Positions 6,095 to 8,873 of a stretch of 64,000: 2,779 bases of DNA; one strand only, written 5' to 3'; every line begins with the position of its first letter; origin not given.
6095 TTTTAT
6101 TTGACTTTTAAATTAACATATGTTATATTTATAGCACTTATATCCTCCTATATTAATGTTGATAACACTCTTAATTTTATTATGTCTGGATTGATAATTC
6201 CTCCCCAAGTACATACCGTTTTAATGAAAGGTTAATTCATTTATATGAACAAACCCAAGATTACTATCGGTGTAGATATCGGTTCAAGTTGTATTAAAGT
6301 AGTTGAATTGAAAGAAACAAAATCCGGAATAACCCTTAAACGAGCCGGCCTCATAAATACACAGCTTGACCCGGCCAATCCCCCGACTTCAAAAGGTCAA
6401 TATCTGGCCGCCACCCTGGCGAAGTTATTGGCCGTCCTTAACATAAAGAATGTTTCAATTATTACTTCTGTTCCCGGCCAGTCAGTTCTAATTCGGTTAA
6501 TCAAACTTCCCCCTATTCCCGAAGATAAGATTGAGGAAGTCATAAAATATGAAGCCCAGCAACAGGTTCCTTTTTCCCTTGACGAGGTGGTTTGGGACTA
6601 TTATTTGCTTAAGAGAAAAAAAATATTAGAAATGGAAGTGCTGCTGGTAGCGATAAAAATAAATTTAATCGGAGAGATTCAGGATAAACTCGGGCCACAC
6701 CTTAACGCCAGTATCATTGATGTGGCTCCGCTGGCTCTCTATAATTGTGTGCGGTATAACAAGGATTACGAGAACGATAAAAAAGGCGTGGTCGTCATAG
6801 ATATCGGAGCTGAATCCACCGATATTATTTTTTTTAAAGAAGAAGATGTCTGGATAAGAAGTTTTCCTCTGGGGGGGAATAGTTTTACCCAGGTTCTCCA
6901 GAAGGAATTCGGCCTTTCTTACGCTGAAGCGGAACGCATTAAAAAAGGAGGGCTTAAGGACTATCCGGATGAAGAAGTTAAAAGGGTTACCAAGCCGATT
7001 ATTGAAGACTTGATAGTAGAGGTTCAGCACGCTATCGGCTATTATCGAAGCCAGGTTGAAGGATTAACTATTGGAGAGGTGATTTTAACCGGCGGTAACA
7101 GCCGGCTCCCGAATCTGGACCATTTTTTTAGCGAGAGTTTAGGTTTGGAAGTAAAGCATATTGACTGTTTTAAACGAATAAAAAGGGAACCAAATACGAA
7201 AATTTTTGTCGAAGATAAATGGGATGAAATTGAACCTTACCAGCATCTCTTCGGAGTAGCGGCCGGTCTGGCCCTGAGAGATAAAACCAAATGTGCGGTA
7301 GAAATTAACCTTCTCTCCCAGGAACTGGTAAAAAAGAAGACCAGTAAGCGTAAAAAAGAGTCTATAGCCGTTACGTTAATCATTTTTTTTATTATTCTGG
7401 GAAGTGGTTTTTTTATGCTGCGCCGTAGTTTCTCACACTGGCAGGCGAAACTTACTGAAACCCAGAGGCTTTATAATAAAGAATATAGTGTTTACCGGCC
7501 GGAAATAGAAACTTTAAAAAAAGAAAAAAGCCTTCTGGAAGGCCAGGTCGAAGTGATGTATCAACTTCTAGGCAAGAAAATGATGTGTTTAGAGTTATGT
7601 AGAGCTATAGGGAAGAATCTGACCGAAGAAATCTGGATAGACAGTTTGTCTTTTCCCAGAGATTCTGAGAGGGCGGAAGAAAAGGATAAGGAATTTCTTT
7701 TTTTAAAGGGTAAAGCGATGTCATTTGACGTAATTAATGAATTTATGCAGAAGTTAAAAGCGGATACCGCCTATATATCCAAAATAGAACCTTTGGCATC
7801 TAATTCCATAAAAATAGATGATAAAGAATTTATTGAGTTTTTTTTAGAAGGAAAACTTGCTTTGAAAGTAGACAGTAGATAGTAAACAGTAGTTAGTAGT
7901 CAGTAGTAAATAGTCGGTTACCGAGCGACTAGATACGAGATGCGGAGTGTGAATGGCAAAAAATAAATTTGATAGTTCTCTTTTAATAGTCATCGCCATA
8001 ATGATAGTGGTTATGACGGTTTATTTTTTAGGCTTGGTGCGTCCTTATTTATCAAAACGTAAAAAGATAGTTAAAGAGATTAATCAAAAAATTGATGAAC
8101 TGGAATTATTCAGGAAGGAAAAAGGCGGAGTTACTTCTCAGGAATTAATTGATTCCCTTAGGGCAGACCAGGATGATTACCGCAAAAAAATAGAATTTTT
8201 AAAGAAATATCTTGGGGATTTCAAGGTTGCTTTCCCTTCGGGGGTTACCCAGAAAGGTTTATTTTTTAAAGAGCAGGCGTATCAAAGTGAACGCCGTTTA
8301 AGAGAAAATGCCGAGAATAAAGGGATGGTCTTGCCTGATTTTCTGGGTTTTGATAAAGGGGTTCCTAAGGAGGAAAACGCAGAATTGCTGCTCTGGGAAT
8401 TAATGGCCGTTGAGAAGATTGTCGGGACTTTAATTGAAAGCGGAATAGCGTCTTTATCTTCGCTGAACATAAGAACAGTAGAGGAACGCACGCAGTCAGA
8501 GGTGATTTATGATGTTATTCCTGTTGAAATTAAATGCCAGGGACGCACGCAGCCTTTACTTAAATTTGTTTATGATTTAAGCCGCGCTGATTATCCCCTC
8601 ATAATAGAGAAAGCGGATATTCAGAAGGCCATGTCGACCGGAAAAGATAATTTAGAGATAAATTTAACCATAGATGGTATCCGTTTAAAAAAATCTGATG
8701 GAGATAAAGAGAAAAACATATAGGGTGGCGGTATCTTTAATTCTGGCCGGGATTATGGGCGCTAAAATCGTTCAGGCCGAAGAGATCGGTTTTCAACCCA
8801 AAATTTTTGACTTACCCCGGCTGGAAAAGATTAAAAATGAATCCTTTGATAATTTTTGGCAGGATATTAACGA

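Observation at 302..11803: Hybrid locus of T2SS-type minor pseudopilins plus a secreted glycanase-like enzyme plus T4P PilM-N-O-P-Q, with no ATPase, platform or major pilin in the window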

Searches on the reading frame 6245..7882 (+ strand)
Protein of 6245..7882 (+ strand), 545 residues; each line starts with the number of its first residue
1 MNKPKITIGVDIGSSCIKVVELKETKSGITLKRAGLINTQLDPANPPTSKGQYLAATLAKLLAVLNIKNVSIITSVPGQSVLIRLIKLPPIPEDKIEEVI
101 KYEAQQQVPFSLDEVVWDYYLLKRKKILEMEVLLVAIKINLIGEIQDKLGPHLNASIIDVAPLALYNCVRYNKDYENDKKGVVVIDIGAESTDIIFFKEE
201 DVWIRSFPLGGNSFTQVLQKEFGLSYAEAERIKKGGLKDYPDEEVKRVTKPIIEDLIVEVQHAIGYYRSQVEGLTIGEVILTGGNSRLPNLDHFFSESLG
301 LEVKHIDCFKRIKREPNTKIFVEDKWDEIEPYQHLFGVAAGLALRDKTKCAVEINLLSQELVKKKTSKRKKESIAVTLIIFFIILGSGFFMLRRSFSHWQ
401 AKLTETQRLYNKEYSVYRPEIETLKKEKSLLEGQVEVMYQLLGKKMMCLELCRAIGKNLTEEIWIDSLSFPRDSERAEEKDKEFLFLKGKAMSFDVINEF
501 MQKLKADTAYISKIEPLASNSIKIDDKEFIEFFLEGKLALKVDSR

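Call 5: search_protein_families(library=pfam, proteins=[window:6245-7882:+], max_evalue=0.1)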
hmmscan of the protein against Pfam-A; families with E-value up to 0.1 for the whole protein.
window:6245-7882:+ (545 aa): 7 families
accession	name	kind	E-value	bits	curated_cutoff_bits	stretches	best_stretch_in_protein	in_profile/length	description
PF11104.14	PilM_2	-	1e-44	153.3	27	1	9-346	1-339/340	Type IV pilus assembly protein PilM;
PF14450.12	FtsA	-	1.1e-11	45.6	31.8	1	183-304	1-108/127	Cell division protein FtsA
PF06723.19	MreB_Mbl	-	0.00016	21.1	27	0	243-305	240-303/327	MreB/Mbl protein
PF08841.16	DDR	-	0.0022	17.5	24.6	1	180-235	133-190/328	Diol dehydratase reactivase ATPase-like domain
PF05137.18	PilN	-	0.0085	16.5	22.8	1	454-516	5-56/78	Fimbrial assembly protein (PilN)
PF25134.1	DUF7821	-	0.038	14.3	23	1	458-506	23-71/177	Domain of unknown function (DUF7821)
PF02541.22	Ppx-GppA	-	0.058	13.3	27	0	178-234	110-167/285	Ppx/GppA phosphatase family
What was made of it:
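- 6245..7882 (+): PilM-PilN fusion (GspL-like architecture), 545 aa. PilM_2 at E 1e-44 over the full model and weak PilN (call 5).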

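Call 17: find_homologous_proteins(query=window:6245-7882:+, max_evalue=1e-10)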
Query window:6245-7882:+ (545 aa): 1401 proteins with E <= 1e-10 among 8000 candidates; the best 120 are listed.
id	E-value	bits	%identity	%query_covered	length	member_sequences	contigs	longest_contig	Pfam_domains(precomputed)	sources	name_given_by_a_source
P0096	0.0e+0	1198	100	100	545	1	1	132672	PF14450.13,PF11104.15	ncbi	-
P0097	5.4e-258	875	73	99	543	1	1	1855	PF14450.13,PF05137.19,PF11104.15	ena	-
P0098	4.5e-247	839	70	99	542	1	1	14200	PF06723.20,PF14450.13,PF05137.19,PF11104.15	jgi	-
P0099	9.8e-240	814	69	99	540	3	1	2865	PF14450.13,PF11104.15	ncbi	-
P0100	4.2e-239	812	67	99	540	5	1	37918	PF06723.20,PF14450.13,PF11104.15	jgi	-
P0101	2.4e-194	665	56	99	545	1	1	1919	PF06723.20,PF14450.13,PF11104.15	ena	-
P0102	3.9e-78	281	33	96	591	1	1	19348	PF14450.13,PF05137.19,PF11104.15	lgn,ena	-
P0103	2.5e-76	275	31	94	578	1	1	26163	PF14450.13,PF11104.15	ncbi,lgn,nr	ncbi:MAG: type IV pilus assembly protein PilM [bacterium]|nr:type IV pilus assembly protein PilM [ba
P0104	3.6e-76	275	34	95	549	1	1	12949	PF06723.20,PF14450.13,PF05137.19,PF11104.15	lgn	-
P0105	2.8e-75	272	31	88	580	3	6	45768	PF14450.13,PF11104.15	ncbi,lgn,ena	-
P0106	6.9e-75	271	34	96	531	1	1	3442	PF06723.20,PF14450.13,PF05137.19,PF11104.15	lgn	-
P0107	7.3e-72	261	32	93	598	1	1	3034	PF06723.20,PF14450.13,PF11104.15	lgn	-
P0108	1.0e-71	260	33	92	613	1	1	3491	PF06723.20,PF14450.13,PF05137.19,PF11104.15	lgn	-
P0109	6.5e-71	257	35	83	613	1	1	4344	PF06723.20,PF14450.13,PF05137.19,PF11104.15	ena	-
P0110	3.0e-67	245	33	83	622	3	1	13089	PF06723.20,PF14450.13,PF05137.19,PF11104.15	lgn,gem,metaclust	metaclust:\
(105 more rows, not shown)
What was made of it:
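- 6245..7882 (+): There are 1401 homologues, mostly 500-800-aa fusions in PVC phyla, Omnitrophota and Hydrogenedentes (call 17).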

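Call 19: find_related_loci(query=A1, collection=genome_contigs, flank=10000)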
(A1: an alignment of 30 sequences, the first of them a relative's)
Query A1 (545 aa) in genome_contigs; peptide patterns used: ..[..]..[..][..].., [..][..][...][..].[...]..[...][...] (x = any residue, [..] = any of these).
599 stretches matched a pattern (row limit reached: there are more); 597 encode a relative of the query (tblastn E <= 1e-3); the best 80 are kept; 80 distinct loci.
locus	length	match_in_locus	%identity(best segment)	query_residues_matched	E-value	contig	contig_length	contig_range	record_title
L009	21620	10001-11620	67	1-540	0e+0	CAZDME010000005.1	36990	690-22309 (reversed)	MAG TPA_asm: uncultured bacterium isolate binchicken_co334_202 genome assembly, contig: NODE_1798_length_36990_cov_6.397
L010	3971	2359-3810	32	1-481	9e-81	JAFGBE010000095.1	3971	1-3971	MAG: Candidatus Auribacterota bacterium isolate Zod_Metabat.1009 k87_6495799, whole genome shotgun sequence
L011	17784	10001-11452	31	1-481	1e-79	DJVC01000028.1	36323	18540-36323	MAG TPA_asm: bacterium UBP3_UBA6266 isolate UBA6266 UBA6266_contig_24323, whole genome shotgun sequence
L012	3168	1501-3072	32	1-540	1e-78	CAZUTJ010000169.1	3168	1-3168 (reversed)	MAG TPA_asm: uncultured bacterium isolate binchicken_co140_94 genome assembly, contig: NODE_22655_length_3168_cov_8.3793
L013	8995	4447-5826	34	1-470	7e-77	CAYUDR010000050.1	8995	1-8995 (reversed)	MAG TPA_asm: uncultured Planctomycetia bacterium isolate SRP178699_co2_103 genome assembly, contig: NODE_8156_length_899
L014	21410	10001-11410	33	1-468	9e-74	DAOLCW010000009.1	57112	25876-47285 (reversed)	MAG TPA_asm: Kiritimatiellia bacterium isolate AMR_MDS_0138 NODE_123_length_57112_cov_24.536201, whole genome shotgun se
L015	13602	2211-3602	34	8-468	2e-73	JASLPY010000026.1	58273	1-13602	MAG: Kiritimatiellia bacterium isolate Arabian11_MAG_70 NODE_26_length_58273_cov_7.473108, whole genome shotgun sequence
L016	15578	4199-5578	34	8-465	7e-73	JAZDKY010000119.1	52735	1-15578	MAG: bacterium isolate MEGAHIT-group-0.556 k141_12432000, whole genome shotgun sequence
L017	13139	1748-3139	33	8-468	1e-72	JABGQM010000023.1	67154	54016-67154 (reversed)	MAG: Verrucomicrobia bacterium isolate co234_bin56 co234_bin56_Ctg23, whole genome shotgun sequence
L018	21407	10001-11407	32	8-475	3e-72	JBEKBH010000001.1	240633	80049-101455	MAG: Verrucomicrobiia bacterium isolate SPRUCE 131 SPRUCE_131_1, whole genome shotgun sequence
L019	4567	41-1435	31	8-469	2e-72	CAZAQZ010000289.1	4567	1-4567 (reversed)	MAG TPA_asm: uncultured Verrucomicrobiota bacterium isolate binchicken_co162_501 genome assembly, contig: NODE_55620_len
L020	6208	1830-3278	34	1-483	2e-72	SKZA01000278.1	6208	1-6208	MAG: Kiritimatiellae bacterium isolate CSSed162cmB_311 CSSed16-2cmB-61252, whole genome shotgun sequence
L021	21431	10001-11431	33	1-475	9e-72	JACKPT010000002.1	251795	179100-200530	MAG: Verrucomicrobia bacterium isolate HK-STAS-VERR-1 HK-STAS-VERR-1_2, whole genome shotgun sequence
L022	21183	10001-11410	32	1-468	1e-71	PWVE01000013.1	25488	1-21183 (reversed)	MAG: PVC group bacterium isolate CSSed11_284R1 CS-Sed11-C1726, whole genome shotgun sequence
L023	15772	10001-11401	32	8-469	3e-71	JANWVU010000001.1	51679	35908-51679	MAG: Verrucomicrobiia bacterium isolate SKYG124 NODE_1_length_51679_cov_12.913724, whole genome shotgun sequence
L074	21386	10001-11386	32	6-465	5e-62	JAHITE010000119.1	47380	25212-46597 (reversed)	MAG: Candidatus Omnitrophota bacterium isolate MM_PC_MetaG.mb.2 MM_PC_MetaG.mb.2_k141_1825631, whole genome shotgun sequ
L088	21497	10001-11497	29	8-520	4e-61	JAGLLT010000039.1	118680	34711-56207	MAG: Candidatus Omnitrophota bacterium isolate RS_5_28 ROV157_5.bin.28.fa_39, whole genome shotgun sequence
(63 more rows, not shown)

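Call 21: find_encoding_contigs(protein=P0096, flank=10000, max_places=3)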
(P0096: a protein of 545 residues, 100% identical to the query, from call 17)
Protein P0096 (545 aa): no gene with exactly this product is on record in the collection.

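Call 39: search_protein_families(library=pfam, proteins=[L088:834-1904:+, L088:1904-3628:+, L088:3856-5151:+, L088:5232-5654:+, L088:7349-8155:+, L088:9151-9813:+, L088:11632-12414:+, L088:12427-13128:+, L088:13138-14292:+, L088:14326-15528:+], max_evalue=0.01)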
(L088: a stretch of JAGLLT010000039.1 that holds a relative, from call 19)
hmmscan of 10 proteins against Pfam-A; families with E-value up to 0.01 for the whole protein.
L088:834-1904:+ (356 aa): 13 families
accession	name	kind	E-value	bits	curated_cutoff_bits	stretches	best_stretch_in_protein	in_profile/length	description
PF00437.27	T2SSE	-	4.2e-47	161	24.9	1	93-278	106-287/370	Type II/IV secretion system protein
PF13401.12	AAA_22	-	0.00011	23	27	1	122-159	4-33/130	AAA domain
PF13555.12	AAA_29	-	0.00012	22.2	27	1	113-140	13-39/61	P-loop containing region of AAA domain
PF13191.12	AAA_16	-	0.00022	22.2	32.6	1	122-165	19-63/167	AAA ATPase domain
PF20720.3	nSTAND3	-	0.00046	20.3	27.2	1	115-173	10-69/155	Novel STAND NTPase 3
PF04851.21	ResIII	-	0.00066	20.1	22.5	1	121-239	21-115/164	Type III restriction enzyme, res subunit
PF00265.24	TK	-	0.0022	18.3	20.6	1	125-247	3-130/176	Thymidine kinase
PF01935.23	DUF87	-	0.0028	18.2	23.2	1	127-168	27-68/220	Helicase HerA, central domain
PF25199.1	nSTAND_NTPase5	-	0.0034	17.7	34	1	121-161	39-79/145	Novel STAND NTPase 5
PF13476.12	AAA_23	-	0.0044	18.1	27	0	120-140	17-36/201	AAA domain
PF01580.24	FtsK_SpoIIIE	-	0.0049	16.8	24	0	126-144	42-60/221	FtsK/SpoIIIE family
PF13086.12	AAA_11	-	0.0052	17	27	1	121-243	15-129/257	AAA domain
PF13173.12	AAA_14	-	0.0079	16.6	27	0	124-170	3-49/129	AAA domain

L088:1904-3628:+ (574 aa): 3 families
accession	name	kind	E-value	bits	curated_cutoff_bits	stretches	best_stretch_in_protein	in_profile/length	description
PF00437.27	T2SSE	-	3.8e-142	473.8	24.9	1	185-569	2-370/370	Type II/IV secretion system protein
PF05157.20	MshEN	-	3.7e-21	75.3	23.1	1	64-150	2-89/90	MshEN domain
PF13604.12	AAA_30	-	0.0032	17.7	27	1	309-353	2-46/191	AAA domain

L088:3856-5151:+ (431 aa): 1 family
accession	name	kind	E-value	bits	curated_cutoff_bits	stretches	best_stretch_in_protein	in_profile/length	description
PF00482.28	T2SSF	-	4.5e-63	211.2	25.2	2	92-215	1-125/125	Type II secretion system (T2SS), protein F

L088:5232-5654:+ (140 aa): 2 families
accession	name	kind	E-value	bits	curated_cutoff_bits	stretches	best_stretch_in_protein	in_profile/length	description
PF08334.16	T2SSG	-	6.9e-10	39.4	21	1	30-124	3-84/108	Type II secretion system (T2SS), protein G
PF07963.17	N_methyl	-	1.6e-08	34.2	21.2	1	2-25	3-26/27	Prokaryotic N-terminal methylation motif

L088:7349-8155:+ (268 aa): 1 family
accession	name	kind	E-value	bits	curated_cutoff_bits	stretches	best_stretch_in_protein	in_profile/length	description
PF25470.1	DUF7901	-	3.9e-32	112.3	24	1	47-240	2-205/205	Domain of unknown function (DUF7901)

L088:9151-9813:+ (220 aa): 2 families
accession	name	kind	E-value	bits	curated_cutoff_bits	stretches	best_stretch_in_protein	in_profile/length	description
PF07963.17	N_methyl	-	7.3e-09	35.3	21.2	1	24-48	2-26/27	Prokaryotic N-terminal methylation motif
PF11612.13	T2SSJ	-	1.3e-08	35.6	28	1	86-203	16-133/140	Type II secretion system (T2SS), protein J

L088:11632-12414:+ (260 aa): 0 families

L088:12427-13128:+ (233 aa): 0 families

L088:13138-14292:+ (384 aa): 3 families
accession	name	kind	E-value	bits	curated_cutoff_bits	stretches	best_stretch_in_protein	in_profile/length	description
PF07719.23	TPR_2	-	2.1e-05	24.7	27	1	76-104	6-34/34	Tetratricopeptide repeat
PF13181.12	TPR_8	-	0.0026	18.2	25.7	0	76-104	6-34/34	Tetratricopeptide repeat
PF00515.34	TPR_1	-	0.0032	17.7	27.8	0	75-104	5-34/34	Tetratricopeptide repeat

L088:14326-15528:+ (400 aa): 2 families
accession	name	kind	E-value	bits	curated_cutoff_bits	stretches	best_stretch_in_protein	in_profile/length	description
PF00263.26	Secretin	-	9.8e-39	133.1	27.5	1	188-392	1-168/169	Bacterial type II and III secretion system protein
PF03958.22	Secretin_N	-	4.1e-07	30.5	28.2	1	30-81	13-69/69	Bacterial type II/III secretion system short domain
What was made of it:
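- Closest known: Type IVa pilus clusters of Omnitrophota. Same: A GspG-type major pilin, a J-like minor pilin, a PilM-N fusion, PilO-like and PilP-like genes, and a TPR-associated secretin (call 39).
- Homologous Omnitrophota clusters with the same GspG-type pilin include PilT-size ATPases (call 39).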

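Call 46: search_protein_families(library=pfam, proteins=[L013:2995-4329:+, L013:98-2989:+], max_evalue=0.05)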
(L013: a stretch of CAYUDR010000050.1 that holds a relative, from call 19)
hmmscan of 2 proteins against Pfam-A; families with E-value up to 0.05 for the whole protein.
L013:2995-4329:+ (444 aa): 4 families
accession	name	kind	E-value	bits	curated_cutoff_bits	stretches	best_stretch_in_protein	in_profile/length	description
PF13229.12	Beta_helix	-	3.7e-05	23.9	25.9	1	238-348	32-130/158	Right handed beta helix region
PF12708.12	Pect-lyase_RHGA_epim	-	5.6e-05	23.5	27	1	177-324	23-164/213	Rhamnogalacturonase A/epimerase, pectate lyase-like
PF05048.19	NosD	-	0.00011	22.2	23.6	1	242-346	29-119/212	Periplasmic copper-binding protein (NosD)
PF07602.17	DUF1565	-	0.0028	17.4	20.3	1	175-306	18-143/257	Protein of unknown function (DUF1565)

L013:98-2989:+ (963 aa): 3 families
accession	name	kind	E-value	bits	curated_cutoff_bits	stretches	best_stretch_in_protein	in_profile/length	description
PF07691.17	PA14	-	1.7e-12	47.8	24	1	235-329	42-141/147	PA14 domain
PF12836.13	HHH_3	-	8.1e-09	35.9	27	1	108-167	5-65/65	Helix-hairpin-helix motif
PF10528.15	GLEYA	-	0.0038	17.9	26.2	1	239-294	1-51/91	GLEYA domain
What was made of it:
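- The L013 K-like pilin carries a PA14 domain (call 46).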

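Call 47: search_protein_families(library=ncbifam, proteins=[window:6245-7882:+], max_evalue=0.05)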
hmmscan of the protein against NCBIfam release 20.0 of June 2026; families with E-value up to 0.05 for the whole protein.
window:6245-7882:+ (545 aa): 8 families
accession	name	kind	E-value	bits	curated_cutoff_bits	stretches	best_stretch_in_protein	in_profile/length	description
NF045709.1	Amuc_1101_fam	equivalog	8.5e-88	295.7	650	1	1-482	1-485/608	Amuc_1101 family PilM-like pilus complex protein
TIGR01175.1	pilM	subfamily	2.3e-47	161.7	133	1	6-346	4-347/348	type IV pilus assembly protein PilM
NF011660.0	PRK15080.1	equivalog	3.5e-11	42.8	182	1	183-304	144-256/277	ethanolamine utilization protein EutJ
TIGR01174.1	ftsA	equivalog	2.9e-10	39.8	175.85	1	178-234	194-251/371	cell division protein FtsA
TIGR02529.1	EutJ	subfamily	2e-08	34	152.1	1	182-304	110-223/239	ethanolamine utilization protein EutJ family protein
NF002093.0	PRK00933.1-3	equivalog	0.014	15.5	171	1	468-541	78-148/161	rRNA maturation protein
NF007009.0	PRK09472.1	equivalog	0.02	14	409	1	178-233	202-258/420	cell division protein FtsA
NF010539.0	PRK13927.1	subfamily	0.028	13.3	293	0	178-233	149-211/339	rod shape-determining protein MreB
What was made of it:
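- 6245..7882 (+): The best NCBIfam hit is Amuc_1101_fam at E 8.5e-88 (call 47).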

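Call 85: find_encoding_contigs(protein=P0098, flank=10000, max_places=2)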
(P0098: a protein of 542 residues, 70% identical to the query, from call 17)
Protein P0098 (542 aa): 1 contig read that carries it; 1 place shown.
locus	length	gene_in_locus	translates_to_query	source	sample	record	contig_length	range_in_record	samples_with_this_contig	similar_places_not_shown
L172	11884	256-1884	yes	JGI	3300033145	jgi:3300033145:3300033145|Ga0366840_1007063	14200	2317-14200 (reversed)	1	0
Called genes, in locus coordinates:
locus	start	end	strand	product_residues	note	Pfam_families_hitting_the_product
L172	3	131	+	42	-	?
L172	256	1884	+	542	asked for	PF06723:MreB_Mbl (faint), PF11104:PilM_2, PF14450:FtsA, PF05137:PilN (weak)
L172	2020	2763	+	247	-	PF28028:Amuc_1100, PF10741:T2SSM_b (weak)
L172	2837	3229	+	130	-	-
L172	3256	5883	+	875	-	PF11741:AMIN, PF00515:TPR_1 (faint), PF07719:TPR_2 (faint), PF13181:TPR_8 (faint), PF16344:FecR_C (weak), PF21305:type_II_gspD_N0 (weak), PF00263:Secretin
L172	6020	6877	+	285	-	PF02739:5_3_exonuc_N, PF01367:5_3_exonuc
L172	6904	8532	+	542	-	PF22619:DNA_polI_exo1, PF00476:DNA_pol_A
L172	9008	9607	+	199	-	PF01121:CoaE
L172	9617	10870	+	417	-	PF07498:Rho_N, PF07497:Rho_RNA_bind, PF00006:ATP-synt_ab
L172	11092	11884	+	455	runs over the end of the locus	PF03448:MgtE_N, PF00571:CBS, PF01769:MgtE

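Call 92: find_encoding_contigs(protein=P0102, flank=10000, max_places=2)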
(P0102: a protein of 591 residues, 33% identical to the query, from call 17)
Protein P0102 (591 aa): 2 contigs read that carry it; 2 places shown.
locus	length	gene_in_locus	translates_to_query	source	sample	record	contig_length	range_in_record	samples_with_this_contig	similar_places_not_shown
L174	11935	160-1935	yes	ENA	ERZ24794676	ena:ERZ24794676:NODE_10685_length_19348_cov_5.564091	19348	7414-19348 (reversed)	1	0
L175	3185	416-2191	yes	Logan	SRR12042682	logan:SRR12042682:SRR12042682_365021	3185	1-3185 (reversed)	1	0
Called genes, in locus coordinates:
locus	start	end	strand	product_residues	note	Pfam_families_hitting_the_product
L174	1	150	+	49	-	?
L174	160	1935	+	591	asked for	PF11104:PilM_2, PF14450:FtsA, PF05137:PilN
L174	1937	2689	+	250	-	-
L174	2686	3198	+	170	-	-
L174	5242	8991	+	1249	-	PF13181:TPR_8 (faint), PF00515:TPR_1 (faint), PF07719:TPR_2 (faint), PF13414:TPR_11 (faint), PF13428:TPR_14 (faint), PF13432:TPR_16 (faint), PF07660:STN (weak), PF00263:Secretin, +3 more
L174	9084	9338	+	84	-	-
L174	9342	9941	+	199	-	PF02632:BioY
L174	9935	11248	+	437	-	PF00860:Xan_ur_permease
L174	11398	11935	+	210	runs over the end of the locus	-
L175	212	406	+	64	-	PF13411:MerR_1 (weak)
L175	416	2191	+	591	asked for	PF11104:PilM_2, PF14450:FtsA, PF05137:PilN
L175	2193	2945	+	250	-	-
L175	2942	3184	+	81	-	?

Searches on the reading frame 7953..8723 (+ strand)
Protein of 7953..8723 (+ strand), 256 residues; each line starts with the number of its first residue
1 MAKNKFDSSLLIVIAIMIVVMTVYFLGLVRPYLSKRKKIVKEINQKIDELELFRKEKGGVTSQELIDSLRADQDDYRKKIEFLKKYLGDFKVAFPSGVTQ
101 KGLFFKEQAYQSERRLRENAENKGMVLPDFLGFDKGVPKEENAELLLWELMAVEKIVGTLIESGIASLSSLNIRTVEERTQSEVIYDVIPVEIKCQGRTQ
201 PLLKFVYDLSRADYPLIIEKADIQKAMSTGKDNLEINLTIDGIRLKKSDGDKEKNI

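Call 5: search_protein_families(library=pfam, proteins=[window:7953-8723:+], max_evalue=0.1)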
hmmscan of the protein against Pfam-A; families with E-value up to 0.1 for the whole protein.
window:7953-8723:+ (256 aa): 3 families
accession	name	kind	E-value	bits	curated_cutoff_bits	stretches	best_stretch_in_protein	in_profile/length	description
PF10741.14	T2SSM_b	-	1.8e-05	25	21.7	1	160-242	26-109/111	Type II secretion system (T2SS), protein M subtype b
PF13314.11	DUF4083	-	0.025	15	25.4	1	10-50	7-50/57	Domain of unknown function (DUF4083)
PF06295.17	ZapG-like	-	0.092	13.2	33.5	0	13-118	6-103/123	Z-ring associated protein G-like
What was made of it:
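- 7953..8723 (+): PilO/GspM-like bitopic protein (Amuc_1100-family-like), 256 aa. T2SSM_b in Pfam above its cut-off (call 5).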

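Call 22: search_solved_structures(query=window:7953-8723:+, max_evalue=10)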
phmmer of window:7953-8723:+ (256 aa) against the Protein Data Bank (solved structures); distinct sequences matched with E-value up to 10: 2.
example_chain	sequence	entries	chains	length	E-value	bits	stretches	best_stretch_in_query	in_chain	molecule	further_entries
6y07_A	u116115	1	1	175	0.00029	23.8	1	37-103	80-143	sohair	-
1c4x_A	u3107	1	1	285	1.6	11.6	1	118-166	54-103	PROTEIN (2-HYDROXY-6-OXO-6-PHENYLHEXA-2,4-DIENOATE HYDROLASE)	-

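Call 47: search_protein_families(library=ncbifam, proteins=[window:7953-8723:+], max_evalue=0.05)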
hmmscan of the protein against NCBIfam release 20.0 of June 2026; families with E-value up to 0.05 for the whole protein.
window:7953-8723:+ (256 aa): 3 families
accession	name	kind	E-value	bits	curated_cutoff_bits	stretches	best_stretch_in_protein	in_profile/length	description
NF038287.2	Amuc_1100_fam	equivalog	9.2e-12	45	180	1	13-219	13-241/326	Amuc_1100 family pilus-like protein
NF040576.1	T2SS_GspM_XpsM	equivalog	0.00041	20.1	60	1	180-245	107-179/180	type II secretion system protein GspM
TIGR00374.1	TIGR00374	subfamily_domain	0.033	13.6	43.2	1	6-92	134-214/323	flippase-like domain-containing protein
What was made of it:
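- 7953..8723 (+): Amuc_1100_fam at E 9e-12 and GspM at E 4e-4 (call 47).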
